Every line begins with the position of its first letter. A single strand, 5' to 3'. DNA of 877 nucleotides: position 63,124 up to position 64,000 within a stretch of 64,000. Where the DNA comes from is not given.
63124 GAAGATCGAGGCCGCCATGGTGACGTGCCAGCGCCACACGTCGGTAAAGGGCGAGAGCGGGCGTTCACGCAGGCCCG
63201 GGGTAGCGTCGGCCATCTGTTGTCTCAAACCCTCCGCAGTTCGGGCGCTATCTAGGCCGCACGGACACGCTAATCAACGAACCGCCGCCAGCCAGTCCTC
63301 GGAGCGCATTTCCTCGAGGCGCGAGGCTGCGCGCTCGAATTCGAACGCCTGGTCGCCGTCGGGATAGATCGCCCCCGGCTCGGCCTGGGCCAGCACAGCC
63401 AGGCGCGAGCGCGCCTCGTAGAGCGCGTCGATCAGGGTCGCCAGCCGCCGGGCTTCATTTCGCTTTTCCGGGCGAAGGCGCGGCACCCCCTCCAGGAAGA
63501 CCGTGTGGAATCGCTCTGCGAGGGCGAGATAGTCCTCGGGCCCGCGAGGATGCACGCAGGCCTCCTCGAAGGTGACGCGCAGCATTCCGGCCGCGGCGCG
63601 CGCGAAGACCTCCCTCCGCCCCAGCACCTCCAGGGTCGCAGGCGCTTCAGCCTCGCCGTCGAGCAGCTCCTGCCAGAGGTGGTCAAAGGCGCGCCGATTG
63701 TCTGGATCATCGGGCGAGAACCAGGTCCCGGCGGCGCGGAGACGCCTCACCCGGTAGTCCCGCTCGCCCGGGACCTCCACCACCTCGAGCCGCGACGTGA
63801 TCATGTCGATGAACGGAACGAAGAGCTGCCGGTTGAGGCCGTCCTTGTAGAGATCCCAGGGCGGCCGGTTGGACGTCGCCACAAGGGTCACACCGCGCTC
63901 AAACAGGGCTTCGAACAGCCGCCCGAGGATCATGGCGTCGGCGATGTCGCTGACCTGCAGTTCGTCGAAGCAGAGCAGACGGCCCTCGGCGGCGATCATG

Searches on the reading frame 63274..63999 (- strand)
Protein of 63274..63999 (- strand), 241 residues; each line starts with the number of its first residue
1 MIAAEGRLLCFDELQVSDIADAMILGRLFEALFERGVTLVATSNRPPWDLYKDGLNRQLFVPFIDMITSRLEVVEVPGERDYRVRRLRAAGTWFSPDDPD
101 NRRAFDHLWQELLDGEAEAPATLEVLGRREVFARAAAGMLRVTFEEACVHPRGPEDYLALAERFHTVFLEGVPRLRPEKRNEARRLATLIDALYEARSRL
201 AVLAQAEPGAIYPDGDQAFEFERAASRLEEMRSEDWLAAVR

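Call 74: search_protein_families(library=pfam, proteins=[window:63274-63999:-], max_evalue=0.000001)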
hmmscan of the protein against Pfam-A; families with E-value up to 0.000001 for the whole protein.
window:63274-63999:- (241 aa): 1 family
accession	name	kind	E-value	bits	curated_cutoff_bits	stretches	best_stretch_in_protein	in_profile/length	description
PF03969.22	AFG1_ATPase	-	6.9e-89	298.7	27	1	2-238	123-359/361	AFG1-like ATPase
